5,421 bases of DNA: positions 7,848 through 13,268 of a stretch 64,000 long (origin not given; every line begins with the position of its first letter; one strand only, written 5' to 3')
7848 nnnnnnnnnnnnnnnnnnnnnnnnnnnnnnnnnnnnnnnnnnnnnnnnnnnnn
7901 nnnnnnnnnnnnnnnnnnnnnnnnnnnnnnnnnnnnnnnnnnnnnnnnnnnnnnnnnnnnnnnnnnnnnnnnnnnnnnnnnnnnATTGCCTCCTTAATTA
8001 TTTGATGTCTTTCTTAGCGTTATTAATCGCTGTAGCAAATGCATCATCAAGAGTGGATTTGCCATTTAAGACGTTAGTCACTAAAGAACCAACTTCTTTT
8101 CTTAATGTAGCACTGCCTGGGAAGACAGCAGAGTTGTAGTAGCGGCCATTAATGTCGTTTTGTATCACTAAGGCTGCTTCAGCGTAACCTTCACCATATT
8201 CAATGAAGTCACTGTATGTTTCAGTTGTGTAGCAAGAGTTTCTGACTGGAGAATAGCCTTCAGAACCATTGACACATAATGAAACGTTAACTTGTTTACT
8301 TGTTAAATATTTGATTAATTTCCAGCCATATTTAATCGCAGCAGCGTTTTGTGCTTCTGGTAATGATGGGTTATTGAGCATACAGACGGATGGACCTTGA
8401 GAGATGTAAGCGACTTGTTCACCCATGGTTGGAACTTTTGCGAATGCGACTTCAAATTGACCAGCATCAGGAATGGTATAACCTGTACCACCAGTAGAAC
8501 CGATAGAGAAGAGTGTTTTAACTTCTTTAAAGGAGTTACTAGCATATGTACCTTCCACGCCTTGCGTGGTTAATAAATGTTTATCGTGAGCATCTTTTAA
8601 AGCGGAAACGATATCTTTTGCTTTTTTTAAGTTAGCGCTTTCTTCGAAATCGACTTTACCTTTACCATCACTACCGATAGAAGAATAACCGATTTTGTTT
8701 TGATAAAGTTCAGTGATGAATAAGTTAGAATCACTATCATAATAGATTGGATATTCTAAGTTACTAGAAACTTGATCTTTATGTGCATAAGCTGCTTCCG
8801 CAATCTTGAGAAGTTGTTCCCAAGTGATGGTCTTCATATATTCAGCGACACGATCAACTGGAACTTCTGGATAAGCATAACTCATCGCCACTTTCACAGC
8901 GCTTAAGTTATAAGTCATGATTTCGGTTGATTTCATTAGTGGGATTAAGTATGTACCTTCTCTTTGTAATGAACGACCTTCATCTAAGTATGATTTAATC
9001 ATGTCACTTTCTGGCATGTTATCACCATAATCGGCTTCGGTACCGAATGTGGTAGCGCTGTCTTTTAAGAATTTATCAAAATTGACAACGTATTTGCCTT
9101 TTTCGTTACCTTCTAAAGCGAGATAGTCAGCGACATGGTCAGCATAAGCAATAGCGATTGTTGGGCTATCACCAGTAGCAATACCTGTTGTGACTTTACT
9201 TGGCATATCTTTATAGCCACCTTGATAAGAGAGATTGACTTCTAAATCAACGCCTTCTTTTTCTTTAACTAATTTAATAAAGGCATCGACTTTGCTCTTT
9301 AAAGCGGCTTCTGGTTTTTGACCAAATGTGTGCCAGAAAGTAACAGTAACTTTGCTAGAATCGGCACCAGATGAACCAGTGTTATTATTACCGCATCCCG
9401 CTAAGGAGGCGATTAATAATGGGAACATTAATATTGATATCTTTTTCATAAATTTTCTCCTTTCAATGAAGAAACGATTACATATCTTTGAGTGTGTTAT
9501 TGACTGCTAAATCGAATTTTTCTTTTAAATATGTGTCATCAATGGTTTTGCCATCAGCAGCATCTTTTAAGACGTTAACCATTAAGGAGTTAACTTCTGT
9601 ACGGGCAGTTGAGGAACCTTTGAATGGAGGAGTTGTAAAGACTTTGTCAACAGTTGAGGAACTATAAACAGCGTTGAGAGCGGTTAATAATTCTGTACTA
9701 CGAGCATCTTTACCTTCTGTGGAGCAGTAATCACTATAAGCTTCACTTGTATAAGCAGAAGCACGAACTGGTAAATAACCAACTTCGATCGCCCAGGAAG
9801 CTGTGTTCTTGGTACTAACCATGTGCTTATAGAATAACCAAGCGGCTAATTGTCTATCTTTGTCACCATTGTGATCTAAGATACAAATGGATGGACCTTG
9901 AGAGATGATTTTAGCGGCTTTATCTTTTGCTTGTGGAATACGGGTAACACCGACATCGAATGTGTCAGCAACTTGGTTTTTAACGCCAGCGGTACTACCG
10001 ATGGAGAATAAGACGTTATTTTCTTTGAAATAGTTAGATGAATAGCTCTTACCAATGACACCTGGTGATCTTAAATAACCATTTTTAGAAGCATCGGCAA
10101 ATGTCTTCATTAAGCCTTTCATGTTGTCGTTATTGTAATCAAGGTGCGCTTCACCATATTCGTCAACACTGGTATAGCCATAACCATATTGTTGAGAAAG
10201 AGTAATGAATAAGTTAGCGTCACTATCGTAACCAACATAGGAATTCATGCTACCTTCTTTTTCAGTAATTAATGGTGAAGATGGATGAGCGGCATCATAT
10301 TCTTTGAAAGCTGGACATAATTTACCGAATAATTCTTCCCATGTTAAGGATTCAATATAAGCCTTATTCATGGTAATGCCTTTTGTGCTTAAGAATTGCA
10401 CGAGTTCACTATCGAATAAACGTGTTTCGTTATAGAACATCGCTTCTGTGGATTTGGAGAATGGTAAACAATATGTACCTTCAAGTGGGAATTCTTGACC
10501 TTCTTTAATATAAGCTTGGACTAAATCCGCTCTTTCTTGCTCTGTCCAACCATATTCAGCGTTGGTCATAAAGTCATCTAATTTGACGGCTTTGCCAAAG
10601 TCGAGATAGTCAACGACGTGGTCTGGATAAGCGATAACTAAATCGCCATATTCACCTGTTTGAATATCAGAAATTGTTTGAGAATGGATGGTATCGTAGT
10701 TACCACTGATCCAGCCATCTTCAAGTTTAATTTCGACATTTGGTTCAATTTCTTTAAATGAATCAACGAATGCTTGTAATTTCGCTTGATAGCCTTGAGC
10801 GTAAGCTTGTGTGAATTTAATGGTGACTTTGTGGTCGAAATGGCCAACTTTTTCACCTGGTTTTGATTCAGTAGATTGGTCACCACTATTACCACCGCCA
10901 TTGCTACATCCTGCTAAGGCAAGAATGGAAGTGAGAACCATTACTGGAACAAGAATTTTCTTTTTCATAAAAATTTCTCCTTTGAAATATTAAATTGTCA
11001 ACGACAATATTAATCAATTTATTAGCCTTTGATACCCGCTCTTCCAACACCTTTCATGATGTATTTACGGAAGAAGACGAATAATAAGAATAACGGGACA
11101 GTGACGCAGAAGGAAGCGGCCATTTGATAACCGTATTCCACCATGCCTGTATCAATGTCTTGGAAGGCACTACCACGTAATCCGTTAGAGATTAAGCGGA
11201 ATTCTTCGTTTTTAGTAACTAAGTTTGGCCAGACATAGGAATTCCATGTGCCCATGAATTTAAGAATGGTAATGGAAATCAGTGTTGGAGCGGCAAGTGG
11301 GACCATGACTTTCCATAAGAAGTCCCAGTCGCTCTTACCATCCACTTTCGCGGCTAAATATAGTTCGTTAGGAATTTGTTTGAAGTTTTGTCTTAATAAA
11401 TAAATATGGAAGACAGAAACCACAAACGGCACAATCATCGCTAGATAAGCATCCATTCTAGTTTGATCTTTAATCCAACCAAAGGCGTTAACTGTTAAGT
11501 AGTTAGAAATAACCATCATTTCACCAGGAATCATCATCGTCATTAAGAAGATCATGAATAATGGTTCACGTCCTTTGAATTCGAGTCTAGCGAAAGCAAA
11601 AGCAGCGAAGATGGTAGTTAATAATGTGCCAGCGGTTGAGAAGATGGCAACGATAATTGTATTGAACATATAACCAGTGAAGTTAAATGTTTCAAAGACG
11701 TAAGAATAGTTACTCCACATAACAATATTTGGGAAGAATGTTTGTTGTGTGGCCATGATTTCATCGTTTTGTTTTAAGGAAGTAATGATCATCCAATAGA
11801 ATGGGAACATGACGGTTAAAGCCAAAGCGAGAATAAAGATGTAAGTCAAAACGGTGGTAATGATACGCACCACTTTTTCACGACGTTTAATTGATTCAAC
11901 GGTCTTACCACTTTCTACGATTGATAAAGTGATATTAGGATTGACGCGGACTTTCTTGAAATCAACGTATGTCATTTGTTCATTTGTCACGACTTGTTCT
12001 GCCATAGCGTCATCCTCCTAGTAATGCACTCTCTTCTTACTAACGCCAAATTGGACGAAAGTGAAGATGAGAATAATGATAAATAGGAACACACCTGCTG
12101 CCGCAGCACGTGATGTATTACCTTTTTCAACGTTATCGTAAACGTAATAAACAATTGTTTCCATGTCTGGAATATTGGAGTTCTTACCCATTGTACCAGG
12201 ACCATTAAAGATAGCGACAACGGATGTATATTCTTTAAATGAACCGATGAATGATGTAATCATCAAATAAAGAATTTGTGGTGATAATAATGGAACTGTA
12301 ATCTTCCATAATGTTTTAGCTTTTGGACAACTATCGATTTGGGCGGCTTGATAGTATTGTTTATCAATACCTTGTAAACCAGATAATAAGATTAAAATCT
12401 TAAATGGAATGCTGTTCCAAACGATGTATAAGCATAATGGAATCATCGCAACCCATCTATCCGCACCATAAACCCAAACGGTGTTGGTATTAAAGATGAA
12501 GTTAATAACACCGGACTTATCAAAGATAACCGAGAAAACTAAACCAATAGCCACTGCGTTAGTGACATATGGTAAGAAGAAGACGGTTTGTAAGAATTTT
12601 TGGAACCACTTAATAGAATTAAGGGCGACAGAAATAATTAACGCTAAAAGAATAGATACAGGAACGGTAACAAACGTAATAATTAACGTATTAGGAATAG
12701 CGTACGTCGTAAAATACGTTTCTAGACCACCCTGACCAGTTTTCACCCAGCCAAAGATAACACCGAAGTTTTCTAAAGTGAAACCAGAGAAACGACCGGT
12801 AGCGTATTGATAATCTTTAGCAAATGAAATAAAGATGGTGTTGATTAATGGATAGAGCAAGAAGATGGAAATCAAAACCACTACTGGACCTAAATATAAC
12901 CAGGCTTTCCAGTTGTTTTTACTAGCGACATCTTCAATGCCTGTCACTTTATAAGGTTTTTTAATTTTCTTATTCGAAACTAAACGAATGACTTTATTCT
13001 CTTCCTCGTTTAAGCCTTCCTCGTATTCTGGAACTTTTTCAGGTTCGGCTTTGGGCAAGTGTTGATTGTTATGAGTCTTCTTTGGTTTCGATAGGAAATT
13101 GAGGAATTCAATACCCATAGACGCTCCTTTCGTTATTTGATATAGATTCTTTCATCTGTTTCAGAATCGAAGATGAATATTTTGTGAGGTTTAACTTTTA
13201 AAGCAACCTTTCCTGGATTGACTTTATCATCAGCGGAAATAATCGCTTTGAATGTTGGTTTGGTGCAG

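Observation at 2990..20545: A 13-gene surface/transport array combining phosphatase, nuclease, OB-fold lipoprotein and an ABC importer with two binding proteins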

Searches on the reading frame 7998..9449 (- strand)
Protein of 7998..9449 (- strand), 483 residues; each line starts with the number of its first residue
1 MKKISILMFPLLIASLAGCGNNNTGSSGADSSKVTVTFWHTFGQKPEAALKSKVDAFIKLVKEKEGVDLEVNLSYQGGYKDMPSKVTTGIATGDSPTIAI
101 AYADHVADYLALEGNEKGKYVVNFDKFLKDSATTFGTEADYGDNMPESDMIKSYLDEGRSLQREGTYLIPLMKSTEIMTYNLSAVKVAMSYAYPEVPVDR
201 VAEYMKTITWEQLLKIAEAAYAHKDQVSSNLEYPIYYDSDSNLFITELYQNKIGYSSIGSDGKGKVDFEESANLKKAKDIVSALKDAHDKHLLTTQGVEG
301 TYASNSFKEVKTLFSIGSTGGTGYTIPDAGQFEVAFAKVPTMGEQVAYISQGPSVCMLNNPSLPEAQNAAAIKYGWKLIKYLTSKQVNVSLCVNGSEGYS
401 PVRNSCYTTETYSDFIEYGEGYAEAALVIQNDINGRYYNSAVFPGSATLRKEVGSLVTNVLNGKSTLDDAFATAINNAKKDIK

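Call 4: search_protein_families(library=pfam, proteins=[window:7998-9449:-], max_evalue=0.01)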
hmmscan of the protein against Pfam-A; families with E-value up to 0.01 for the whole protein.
window:7998-9449:- (483 aa): 2 families
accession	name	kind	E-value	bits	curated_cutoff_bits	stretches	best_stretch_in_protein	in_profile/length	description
PF13416.11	SBP_bac_8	-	3.9e-18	66.7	27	1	63-413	7-272/279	Bacterial extracellular solute-binding protein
PF03305.18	Lipoprotein_X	-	0.0022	18.3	25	1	270-328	109-165/182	Mycoplasma MG185/MG260 protein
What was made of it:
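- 7998..9449 (-): Solute-binding lipoprotein 2, paralogue of SBP1 (33% identity). SBP_bac_8 (call 4).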

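Call 10: search_protein_families(library=ncbifam, proteins=[window:7998-9449:-], max_evalue=0.001)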
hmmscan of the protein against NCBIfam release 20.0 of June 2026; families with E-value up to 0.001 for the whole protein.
window:7998-9449:- (483 aa): 1 family
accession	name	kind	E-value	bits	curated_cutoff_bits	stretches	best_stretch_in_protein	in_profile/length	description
NF045826.1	lipo_P68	equivalog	2.1e-14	53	200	2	213-326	241-364/669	P68 family surface lipoprotein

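Call 59: search_solved_structures(query=window:7998-9449:-, max_evalue=0.1)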
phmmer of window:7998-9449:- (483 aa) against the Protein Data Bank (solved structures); distinct sequences matched with E-value up to 0.1: 12.
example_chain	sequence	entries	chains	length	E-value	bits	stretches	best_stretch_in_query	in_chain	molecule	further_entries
7c0x_A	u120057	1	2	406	1.4e-05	27.4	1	32-111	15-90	Sugar ABC transporter, periplasmic sugar-binding protein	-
7c0u_A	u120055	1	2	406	1.4e-05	27.4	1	32-111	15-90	Sugar ABC transporter, periplasmic sugar-binding protein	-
7c0f_A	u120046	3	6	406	1.4e-05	27.3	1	32-111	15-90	Sugar ABC transporter, periplasmic sugar-binding protein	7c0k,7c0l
7c0y_A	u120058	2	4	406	1.8e-05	27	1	32-111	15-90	Sugar ABC transporter, periplasmic sugar-binding protein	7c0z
7c0v_A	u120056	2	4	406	1.8e-05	27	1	32-111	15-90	Sugar ABC transporter, periplasmic sugar-binding protein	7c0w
7c16_A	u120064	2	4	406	2.1e-05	26.8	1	32-111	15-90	Sugar ABC transporter, periplasmic sugar-binding protein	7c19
7c14_A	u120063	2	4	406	2.3e-05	26.7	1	32-111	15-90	Sugar ABC transporter, periplasmic sugar-binding protein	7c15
7c0t_A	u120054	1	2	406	3.9e-05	25.9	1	32-111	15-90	Sugar ABC transporter, periplasmic sugar-binding protein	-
7c0o_A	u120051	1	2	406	5.1e-05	25.5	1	32-111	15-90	Sugar ABC transporter, periplasmic sugar-binding protein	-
7c0r_A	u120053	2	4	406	7.2e-05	25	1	32-111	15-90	Sugar ABC transporter, periplasmic sugar-binding protein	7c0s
4g68_A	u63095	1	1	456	0.014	17.5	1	19-130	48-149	ABC transporter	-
4g68_B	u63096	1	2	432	0.015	17.4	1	19-130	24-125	ABC transporter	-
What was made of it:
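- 7998..9449 (-): The best PDB hit is the 7C0x series (call 59).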

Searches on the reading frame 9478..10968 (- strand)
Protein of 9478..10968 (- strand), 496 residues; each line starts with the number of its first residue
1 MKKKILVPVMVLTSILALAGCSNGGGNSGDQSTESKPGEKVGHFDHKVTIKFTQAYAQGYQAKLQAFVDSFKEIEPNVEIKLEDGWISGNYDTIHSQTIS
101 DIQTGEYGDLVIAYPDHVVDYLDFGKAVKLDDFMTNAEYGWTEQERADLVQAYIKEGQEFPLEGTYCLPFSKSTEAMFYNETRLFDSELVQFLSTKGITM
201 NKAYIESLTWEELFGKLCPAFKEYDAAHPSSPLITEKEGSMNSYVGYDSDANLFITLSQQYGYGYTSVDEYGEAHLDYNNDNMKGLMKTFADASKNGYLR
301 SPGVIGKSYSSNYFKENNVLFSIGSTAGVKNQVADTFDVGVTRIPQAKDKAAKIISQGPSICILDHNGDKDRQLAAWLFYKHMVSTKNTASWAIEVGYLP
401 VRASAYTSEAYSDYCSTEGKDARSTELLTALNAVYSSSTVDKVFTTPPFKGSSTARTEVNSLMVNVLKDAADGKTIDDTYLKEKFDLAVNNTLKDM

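Call 4: search_protein_families(library=pfam, proteins=[window:9478-10968:-], max_evalue=0.01)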
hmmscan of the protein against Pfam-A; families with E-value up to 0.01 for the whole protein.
window:9478-10968:- (496 aa): 2 families
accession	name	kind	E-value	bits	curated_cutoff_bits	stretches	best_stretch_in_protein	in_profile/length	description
PF13416.11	SBP_bac_8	-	8.2e-24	85.3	27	1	67-414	2-274/279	Bacterial extracellular solute-binding protein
PF01547.30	SBP_bac_1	-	3.6e-11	44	26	1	61-389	7-306/307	Bacterial extracellular solute-binding protein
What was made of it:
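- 9478..10968 (-): Solute-binding lipoprotein 1, UgpB clade. SBP_bac_8 and SBP_bac_1 (call 4).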

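Call 10: search_protein_families(library=ncbifam, proteins=[window:9478-10968:-], max_evalue=0.001)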
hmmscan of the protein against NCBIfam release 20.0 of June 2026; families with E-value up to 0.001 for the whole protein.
window:9478-10968:- (496 aa): 2 families
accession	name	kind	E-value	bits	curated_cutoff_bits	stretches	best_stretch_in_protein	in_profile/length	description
NF045826.1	lipo_P68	equivalog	7.4e-15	54.4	200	2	3-181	2-170/669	P68 family surface lipoprotein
NF008211.0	PRK10974.1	equivalog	4.4e-07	28.8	411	1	273-408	222-358/439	sn-glycerol-3-phosphate ABC transporter substrate-binding protein UgpB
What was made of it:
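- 9478..10968 (-): Weak P68-family hit (call 10).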

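Call 58: search_solved_structures(query=window:9478-10968:-, max_evalue=0.1)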
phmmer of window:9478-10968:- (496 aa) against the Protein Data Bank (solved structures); distinct sequences matched with E-value up to 0.1: 19.
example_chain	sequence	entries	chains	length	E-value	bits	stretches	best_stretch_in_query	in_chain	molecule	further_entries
6r1b_B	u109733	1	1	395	3.5e-05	26.1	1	319-415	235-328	Putative Sn-glycerol-3-phosphate-binding lipoprotein UgpB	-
6r1b_A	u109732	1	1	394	3.5e-05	26.1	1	319-415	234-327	Putative Sn-glycerol-3-phosphate-binding lipoprotein UgpB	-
4mfi_A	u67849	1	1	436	3.5e-05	26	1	319-415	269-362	Sn-glycerol-3-phosphate ABC transporter substrate-binding protein UspB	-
4aq4_A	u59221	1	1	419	6.1e-05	25.3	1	320-428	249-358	SN-GLYCEROL-3-PHOSPHATE-BINDING PERIPLASMIC PROTEIN UGPB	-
6x84_A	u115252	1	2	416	6.8e-05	25.1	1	320-428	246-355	sn-glycerol-3-phosphate-binding periplasmic protein UgpB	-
6r1b_D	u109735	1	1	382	0.00011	24.4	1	319-406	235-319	Putative Sn-glycerol-3-phosphate-binding lipoprotein UgpB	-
6r1b_C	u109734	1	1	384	0.00011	24.4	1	319-406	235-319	Putative Sn-glycerol-3-phosphate-binding lipoprotein UgpB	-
7c0y_A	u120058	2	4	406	0.00033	22.9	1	309-416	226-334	Sugar ABC transporter, periplasmic sugar-binding protein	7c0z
7c0f_A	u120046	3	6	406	0.00036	22.7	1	309-416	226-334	Sugar ABC transporter, periplasmic sugar-binding protein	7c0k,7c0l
7c0x_A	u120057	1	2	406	0.00036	22.7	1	309-416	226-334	Sugar ABC transporter, periplasmic sugar-binding protein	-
7c0t_A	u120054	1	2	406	0.00036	22.7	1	309-416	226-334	Sugar ABC transporter, periplasmic sugar-binding protein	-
7c0o_A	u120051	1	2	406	0.00036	22.7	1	309-416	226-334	Sugar ABC transporter, periplasmic sugar-binding protein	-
7c0r_A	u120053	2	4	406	0.00036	22.7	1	309-416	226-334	Sugar ABC transporter, periplasmic sugar-binding protein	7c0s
7c1b_A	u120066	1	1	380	0.00057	22.1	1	319-417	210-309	Sugar ABC transporter, periplasmic sugar-binding protein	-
7c0u_A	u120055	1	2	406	0.00066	21.9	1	309-416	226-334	Sugar ABC transporter, periplasmic sugar-binding protein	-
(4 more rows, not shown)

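Call 67: search_solved_structures(query=A4, max_evalue=0.001, show_alignments=4)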
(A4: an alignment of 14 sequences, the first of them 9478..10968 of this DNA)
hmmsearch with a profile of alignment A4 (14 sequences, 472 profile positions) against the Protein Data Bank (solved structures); distinct sequences matched with E-value up to 0.001: 58.
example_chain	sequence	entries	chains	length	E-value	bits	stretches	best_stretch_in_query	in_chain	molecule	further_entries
7c0x_A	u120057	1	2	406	1.1e-27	100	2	293-411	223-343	Sugar ABC transporter, periplasmic sugar-binding protein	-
7c0f_A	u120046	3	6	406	1.3e-27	99.8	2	293-411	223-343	Sugar ABC transporter, periplasmic sugar-binding protein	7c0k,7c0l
7c0t_A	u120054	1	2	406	3.1e-27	98.5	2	293-411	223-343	Sugar ABC transporter, periplasmic sugar-binding protein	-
7c0y_A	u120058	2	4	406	7.9e-27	97.2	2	293-411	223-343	Sugar ABC transporter, periplasmic sugar-binding protein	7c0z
7c0v_A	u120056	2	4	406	9.9e-27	96.9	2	303-411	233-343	Sugar ABC transporter, periplasmic sugar-binding protein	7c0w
7c0u_A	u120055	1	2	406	1.1e-26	96.7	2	293-411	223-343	Sugar ABC transporter, periplasmic sugar-binding protein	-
7c0r_A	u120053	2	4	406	1.1e-26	96.7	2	293-411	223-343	Sugar ABC transporter, periplasmic sugar-binding protein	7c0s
7c0o_A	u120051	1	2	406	1.2e-26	96.6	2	293-411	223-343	Sugar ABC transporter, periplasmic sugar-binding protein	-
7c14_A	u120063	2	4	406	3.6e-26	95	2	293-411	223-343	Sugar ABC transporter, periplasmic sugar-binding protein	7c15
7c16_A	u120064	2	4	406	5.8e-26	94.4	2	304-411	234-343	Sugar ABC transporter, periplasmic sugar-binding protein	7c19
4aq4_A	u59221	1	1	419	6.5e-26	94.2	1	40-406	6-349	SN-GLYCEROL-3-PHOSPHATE-BINDING PERIPLASMIC PROTEIN UGPB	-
6x84_A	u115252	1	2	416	8.8e-26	93.7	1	40-406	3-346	sn-glycerol-3-phosphate-binding periplasmic protein UgpB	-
9lff_A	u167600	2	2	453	2.1e-22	82.6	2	31-193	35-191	SN-glycerol-3-phophate ABC transporter, periplasmic SN-glycerol-3-phosphate-binding protei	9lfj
4mfi_A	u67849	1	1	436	1.2e-19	73.5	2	300-407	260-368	Sn-glycerol-3-phosphate ABC transporter substrate-binding protein UspB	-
6r1b_B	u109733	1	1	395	7.4e-17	64.3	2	300-407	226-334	Putative Sn-glycerol-3-phosphate-binding lipoprotein UgpB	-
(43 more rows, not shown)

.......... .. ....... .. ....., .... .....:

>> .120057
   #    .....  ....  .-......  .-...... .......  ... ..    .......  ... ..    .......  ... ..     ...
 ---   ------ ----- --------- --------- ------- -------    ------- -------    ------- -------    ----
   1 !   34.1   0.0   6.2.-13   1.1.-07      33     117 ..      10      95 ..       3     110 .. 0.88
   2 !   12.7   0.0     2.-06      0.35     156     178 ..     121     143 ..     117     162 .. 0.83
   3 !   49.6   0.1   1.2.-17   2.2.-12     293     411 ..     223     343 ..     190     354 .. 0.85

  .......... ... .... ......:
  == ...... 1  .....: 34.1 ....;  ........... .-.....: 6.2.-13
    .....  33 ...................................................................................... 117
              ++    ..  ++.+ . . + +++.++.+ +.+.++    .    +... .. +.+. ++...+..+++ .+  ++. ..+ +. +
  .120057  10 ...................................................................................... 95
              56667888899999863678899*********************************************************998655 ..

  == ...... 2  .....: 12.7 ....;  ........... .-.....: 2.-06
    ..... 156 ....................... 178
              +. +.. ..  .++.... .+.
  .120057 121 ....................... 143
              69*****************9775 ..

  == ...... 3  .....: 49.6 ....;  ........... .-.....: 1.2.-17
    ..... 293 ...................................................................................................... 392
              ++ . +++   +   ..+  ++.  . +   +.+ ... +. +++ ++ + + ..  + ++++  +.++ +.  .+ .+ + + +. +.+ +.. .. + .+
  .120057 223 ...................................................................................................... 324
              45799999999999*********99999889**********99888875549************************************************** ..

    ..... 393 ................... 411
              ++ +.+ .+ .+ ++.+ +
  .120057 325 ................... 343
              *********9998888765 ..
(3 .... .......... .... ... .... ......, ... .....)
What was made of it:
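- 9478..10968 (-): PDB hits are UgpB and 7C0F (calls 58, 67).
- Closest known: Thermus thermophilus dinucleotide. Same: It is the best solved-structure match of the SBP1/SBP2 family profile (E 1.3e-27, call 67).
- Sugar binders score E 5e-14 or weaker (call 67). E. coli, marine and M. tuberculosis UgpB are among the top PDB hits (call 67). Sugar-binding SBPs score at least 13 orders of magnitude worse than the phosphate-ligand clade (call 67).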

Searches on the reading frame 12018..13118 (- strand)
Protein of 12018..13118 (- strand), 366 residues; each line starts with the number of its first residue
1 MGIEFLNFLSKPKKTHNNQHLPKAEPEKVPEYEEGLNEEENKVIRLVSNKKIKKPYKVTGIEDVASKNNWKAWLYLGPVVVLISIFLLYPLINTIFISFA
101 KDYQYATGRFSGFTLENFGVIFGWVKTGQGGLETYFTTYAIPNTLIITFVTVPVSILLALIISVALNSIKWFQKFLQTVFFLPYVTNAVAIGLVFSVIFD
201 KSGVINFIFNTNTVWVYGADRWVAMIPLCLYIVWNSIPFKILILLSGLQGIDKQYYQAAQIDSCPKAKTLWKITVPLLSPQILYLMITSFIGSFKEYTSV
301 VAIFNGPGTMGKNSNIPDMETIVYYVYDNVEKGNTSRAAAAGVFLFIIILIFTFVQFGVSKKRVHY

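Call 4: search_protein_families(library=pfam, proteins=[window:12018-13118:-], max_evalue=0.01)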
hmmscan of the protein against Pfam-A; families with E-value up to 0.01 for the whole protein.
window:12018-13118:- (366 aa): 1 family
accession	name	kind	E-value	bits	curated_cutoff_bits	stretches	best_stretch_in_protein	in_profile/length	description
PF00528.27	BPD_transp_1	-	6.9e-19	68.7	26.4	1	157-360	3-179/184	Binding-protein-dependent transport system inner membrane component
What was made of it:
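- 12018..13118 (-): CUT1 permease, UgpA/MalF-like. PF00528 (call 4).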

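Call 10: search_protein_families(library=ncbifam, proteins=[window:12018-13118:-], max_evalue=0.001)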
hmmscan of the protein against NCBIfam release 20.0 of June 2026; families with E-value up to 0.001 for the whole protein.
window:12018-13118:- (366 aa): 13 families
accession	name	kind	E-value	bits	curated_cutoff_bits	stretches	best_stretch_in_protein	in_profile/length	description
NF007852.0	PRK10561.1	equivalog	1.9e-19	70.6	335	1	67-366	9-294/295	sn-glycerol-3-phosphate ABC transporter permease UgpA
TIGR00969.1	3a0106s02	subfamily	2.3e-13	50.2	240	1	139-356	61-266/272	sulfate ABC transporter permease subunit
NF008232.0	PRK10999.1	equivalog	6e-13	48.4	392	1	144-362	290-517/520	maltose ABC transporter permease MalF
TIGR01581.1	Mo_ABC_porter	hypoth_equivalog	1e-12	48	210.3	1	138-351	16-221/225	ABC transporter permease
TIGR02141.1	modB_ABC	equivalog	1.2e-12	48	182.6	1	144-355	3-201/208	molybdate ABC transporter permease subunit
NF006939.0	PRK09421.1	equivalog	8e-10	38.5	262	1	141-354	12-214/230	molybdate ABC transporter permease subunit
TIGR03262.1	PhnU2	equivalog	8.4e-10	37.9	593.25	1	78-362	9-259/546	putative 2-aminoethylphosphonate ABC transporter permease subunit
TIGR02140.1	permease_CysW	equivalog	1.2e-08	34.7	329.1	1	137-356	45-252/261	sulfate ABC transporter permease subunit CysW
NF040931.1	ABC_arch_GlcT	equivalog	1.8e-07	31.1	360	1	81-357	6-270/278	glucose ABC transporter permease GlcT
TIGR02139.1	permease_CysT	equivalog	1.4e-06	28.2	246.1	1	131-353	35-252/265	sulfate ABC transporter permease subunit CysT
NF008208.0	PRK10971.1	equivalog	1.9e-06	27.6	415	1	144-304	63-219/277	sulfate/thiosulfate ABC transporter permease CysT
NF040839.1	tungstate_WtpB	equivalog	4.3e-05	23.3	340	1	141-309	42-209/251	tungstate ABC transporter permease WtpB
NF007044.0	PRK09497.1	equivalog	0.00055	19.5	348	1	79-284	15-209/285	spermidine/putrescine ABC transporter permease PotB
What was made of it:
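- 12018..13118 (-): The best NCBIfam hit is UgpA (call 10).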
